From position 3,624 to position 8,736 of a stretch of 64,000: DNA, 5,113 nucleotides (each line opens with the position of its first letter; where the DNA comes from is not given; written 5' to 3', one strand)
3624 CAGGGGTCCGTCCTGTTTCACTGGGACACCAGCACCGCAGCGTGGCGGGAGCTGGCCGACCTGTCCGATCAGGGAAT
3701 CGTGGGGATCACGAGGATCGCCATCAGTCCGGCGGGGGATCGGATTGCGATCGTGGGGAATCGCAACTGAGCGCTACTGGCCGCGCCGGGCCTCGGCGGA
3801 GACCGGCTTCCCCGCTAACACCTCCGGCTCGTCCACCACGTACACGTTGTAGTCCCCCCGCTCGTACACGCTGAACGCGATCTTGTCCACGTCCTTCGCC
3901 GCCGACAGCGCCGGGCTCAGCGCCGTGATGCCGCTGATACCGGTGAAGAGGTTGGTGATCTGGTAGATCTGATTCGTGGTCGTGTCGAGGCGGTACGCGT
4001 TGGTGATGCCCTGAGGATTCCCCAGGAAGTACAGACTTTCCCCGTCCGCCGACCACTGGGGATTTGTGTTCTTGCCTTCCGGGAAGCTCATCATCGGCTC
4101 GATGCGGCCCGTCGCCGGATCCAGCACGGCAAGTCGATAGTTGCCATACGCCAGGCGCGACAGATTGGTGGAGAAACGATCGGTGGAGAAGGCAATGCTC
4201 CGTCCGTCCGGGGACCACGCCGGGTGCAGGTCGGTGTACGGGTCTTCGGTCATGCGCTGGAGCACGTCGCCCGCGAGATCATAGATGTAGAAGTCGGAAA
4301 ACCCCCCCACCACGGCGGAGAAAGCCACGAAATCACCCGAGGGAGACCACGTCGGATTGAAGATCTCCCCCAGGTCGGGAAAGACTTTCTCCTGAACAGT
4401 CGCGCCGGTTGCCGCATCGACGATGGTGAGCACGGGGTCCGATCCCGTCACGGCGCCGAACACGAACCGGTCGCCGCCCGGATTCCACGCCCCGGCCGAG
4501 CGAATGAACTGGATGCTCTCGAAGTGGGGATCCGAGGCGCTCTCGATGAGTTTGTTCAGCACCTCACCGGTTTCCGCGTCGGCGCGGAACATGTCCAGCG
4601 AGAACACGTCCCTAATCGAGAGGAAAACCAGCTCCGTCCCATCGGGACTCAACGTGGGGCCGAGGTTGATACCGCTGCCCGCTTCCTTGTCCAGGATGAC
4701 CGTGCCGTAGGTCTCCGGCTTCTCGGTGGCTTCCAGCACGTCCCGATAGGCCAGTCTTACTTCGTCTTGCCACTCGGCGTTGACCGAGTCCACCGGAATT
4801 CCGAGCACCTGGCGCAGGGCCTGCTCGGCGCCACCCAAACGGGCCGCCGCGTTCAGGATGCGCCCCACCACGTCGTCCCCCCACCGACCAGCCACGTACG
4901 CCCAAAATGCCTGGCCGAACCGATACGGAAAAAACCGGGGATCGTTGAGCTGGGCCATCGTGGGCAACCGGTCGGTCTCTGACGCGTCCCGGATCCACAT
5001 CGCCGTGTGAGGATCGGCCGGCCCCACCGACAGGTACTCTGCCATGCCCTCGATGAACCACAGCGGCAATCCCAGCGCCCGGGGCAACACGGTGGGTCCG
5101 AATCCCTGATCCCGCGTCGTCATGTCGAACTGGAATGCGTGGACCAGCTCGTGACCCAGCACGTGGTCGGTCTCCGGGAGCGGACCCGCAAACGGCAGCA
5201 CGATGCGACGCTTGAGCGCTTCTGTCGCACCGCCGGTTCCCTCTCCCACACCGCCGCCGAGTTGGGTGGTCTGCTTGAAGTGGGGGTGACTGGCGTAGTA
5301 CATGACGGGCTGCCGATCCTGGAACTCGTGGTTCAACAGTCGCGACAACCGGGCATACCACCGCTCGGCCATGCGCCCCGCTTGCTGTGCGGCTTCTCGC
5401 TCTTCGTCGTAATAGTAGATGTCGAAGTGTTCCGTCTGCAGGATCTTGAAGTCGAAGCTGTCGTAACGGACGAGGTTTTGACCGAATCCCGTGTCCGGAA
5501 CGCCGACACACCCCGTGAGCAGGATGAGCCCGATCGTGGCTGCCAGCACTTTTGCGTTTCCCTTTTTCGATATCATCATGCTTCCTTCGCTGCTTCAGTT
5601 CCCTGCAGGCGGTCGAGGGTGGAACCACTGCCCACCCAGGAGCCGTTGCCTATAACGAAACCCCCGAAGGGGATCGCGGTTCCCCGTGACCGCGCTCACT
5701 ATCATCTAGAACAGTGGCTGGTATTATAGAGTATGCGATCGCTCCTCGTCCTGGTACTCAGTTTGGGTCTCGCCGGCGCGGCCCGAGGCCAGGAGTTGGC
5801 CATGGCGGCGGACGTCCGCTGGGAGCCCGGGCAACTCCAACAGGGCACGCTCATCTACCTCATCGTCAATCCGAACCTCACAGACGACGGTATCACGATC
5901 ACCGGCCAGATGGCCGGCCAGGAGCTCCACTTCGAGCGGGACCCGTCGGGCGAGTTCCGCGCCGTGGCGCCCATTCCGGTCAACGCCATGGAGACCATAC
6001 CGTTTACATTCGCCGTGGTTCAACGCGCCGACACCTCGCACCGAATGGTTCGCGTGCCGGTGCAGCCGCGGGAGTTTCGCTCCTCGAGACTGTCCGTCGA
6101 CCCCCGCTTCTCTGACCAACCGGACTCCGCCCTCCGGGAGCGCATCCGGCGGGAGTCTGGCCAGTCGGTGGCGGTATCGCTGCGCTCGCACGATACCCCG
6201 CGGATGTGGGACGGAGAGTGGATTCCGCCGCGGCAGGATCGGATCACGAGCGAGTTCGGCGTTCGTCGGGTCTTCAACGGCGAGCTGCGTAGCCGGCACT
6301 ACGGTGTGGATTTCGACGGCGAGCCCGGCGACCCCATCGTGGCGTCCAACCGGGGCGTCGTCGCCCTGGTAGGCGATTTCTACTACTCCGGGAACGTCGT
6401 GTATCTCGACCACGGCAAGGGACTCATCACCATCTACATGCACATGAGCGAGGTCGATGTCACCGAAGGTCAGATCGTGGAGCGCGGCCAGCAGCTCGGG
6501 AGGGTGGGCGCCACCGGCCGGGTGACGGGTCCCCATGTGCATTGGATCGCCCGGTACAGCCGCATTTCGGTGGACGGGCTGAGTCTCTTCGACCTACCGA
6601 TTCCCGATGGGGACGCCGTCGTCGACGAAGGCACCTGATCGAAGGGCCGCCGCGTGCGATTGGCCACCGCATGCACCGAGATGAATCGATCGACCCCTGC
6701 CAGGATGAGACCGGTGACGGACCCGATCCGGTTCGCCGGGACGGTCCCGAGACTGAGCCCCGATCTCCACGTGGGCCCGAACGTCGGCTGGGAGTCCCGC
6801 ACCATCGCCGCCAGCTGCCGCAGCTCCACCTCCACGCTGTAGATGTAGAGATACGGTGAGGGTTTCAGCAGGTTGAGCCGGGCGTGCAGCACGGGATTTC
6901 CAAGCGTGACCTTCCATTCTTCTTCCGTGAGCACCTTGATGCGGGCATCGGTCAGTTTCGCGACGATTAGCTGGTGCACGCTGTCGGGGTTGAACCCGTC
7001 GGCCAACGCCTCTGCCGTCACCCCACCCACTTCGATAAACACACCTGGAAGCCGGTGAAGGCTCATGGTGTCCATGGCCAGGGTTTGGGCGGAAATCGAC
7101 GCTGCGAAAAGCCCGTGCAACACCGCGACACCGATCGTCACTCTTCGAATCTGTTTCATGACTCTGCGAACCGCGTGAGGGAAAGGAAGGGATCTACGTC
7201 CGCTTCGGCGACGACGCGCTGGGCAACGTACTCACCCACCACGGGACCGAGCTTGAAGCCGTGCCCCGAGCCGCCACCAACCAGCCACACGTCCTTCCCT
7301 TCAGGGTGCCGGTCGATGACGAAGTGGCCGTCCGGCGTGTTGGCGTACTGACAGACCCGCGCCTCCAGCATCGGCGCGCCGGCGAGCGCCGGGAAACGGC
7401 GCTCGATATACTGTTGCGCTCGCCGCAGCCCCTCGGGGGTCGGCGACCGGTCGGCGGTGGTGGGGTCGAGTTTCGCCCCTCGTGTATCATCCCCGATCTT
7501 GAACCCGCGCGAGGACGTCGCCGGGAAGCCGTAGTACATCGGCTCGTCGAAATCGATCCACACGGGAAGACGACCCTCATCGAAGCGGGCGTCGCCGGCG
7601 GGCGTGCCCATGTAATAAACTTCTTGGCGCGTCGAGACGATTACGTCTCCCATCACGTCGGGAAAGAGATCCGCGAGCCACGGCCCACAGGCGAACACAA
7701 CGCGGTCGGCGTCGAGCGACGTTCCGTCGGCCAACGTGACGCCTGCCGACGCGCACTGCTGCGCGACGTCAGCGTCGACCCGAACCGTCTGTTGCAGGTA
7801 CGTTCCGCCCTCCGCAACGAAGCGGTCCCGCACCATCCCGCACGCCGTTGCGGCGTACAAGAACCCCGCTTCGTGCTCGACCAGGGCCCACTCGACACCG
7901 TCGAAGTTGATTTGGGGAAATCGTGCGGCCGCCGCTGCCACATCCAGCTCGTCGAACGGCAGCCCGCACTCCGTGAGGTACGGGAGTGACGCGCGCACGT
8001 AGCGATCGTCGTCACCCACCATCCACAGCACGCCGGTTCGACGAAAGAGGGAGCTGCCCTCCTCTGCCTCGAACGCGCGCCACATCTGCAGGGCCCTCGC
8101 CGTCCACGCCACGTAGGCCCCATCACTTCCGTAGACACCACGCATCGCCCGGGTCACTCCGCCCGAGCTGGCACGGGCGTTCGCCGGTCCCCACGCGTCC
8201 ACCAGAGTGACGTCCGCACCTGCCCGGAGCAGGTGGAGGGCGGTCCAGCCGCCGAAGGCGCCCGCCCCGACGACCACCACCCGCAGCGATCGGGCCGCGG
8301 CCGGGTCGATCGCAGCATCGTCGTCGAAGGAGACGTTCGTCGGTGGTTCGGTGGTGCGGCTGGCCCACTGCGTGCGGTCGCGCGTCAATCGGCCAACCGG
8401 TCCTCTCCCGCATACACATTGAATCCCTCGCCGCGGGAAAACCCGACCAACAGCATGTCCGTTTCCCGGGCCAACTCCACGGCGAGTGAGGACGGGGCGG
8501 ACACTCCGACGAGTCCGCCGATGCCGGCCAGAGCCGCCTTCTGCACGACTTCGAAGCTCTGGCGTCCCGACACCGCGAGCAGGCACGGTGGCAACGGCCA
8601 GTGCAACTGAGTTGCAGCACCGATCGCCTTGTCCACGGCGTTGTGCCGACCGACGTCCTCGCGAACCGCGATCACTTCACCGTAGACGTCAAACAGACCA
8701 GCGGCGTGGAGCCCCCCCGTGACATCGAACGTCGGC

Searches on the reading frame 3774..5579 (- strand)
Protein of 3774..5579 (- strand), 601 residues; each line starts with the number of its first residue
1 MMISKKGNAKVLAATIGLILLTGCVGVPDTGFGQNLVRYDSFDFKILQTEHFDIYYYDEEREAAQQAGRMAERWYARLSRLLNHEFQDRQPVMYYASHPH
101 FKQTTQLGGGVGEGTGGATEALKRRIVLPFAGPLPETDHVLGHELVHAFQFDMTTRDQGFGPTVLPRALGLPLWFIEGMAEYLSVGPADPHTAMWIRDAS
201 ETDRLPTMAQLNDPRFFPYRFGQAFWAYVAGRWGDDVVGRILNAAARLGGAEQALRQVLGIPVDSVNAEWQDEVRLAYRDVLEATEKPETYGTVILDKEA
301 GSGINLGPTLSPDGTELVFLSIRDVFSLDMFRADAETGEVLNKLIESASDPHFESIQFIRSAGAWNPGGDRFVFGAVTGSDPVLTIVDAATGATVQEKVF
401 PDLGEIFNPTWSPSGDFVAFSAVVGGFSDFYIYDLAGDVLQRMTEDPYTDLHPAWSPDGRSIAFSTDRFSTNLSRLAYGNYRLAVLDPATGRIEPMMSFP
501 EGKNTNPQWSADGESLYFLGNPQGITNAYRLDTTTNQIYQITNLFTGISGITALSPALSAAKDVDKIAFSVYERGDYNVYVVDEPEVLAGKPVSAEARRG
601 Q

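Call 23: search_protein_families(library=pfam, proteins=[window:3774-5579:-], max_evalue=0.001)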
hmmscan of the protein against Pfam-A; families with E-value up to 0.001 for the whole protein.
window:3774-5579:- (601 aa): 4 families
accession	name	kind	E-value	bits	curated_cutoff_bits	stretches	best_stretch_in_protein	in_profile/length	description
PF07676.18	PD40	-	1.7e-19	69.7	20.9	1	441-468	2-29/38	WD40-like Beta Propeller Repeat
PF04450.18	BSP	-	8e-07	29.5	23.8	1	136-269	101-206/207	Peptidase of plants and bacteria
PF00930.27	DPPIV_N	-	0.00022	20.5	22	0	397-447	36-82/354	Dipeptidyl peptidase IV (DPP IV) N-terminal region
PF25174.1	Beta-prop_THOC3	-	0.00043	19.8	305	0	364-422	95-148/272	THOC3 beta-propeller domain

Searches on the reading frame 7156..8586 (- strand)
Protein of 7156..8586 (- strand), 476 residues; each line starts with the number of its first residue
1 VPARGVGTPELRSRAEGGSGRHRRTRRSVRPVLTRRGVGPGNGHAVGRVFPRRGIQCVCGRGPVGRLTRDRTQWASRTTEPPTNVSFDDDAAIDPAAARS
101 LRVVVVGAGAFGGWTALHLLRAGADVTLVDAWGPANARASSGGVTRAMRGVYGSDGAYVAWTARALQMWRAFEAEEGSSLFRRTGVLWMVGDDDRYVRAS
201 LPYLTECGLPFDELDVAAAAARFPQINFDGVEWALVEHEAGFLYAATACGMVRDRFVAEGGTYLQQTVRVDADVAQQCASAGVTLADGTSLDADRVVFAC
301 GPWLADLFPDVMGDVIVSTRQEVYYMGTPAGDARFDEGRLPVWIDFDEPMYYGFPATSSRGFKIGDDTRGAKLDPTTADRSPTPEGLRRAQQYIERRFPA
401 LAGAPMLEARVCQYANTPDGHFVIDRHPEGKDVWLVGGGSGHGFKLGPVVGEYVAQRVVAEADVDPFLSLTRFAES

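Call 23: search_protein_families(library=pfam, proteins=[window:7156-8586:-], max_evalue=0.001)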
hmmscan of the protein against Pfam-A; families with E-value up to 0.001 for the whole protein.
window:7156-8586:- (476 aa): 4 families
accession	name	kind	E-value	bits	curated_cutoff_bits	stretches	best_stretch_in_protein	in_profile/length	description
PF01266.30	DAO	-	7.6e-48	164.3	27.9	1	102-457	1-353/353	FAD dependent oxidoreductase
PF07992.20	Pyr_redox_2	-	5.2e-06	26.5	26.1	0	101-131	143-173/291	Pyridine nucleotide-disulphide oxidoreductase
PF02558.23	ApbA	-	3.3e-05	24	22.2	1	103-142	1-40/150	Ketopantoate reductase PanE/ApbA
PF13241.12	NAD_binding_7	-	0.00092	20.2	22.1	0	99-130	6-37/104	Putative NAD(P)-binding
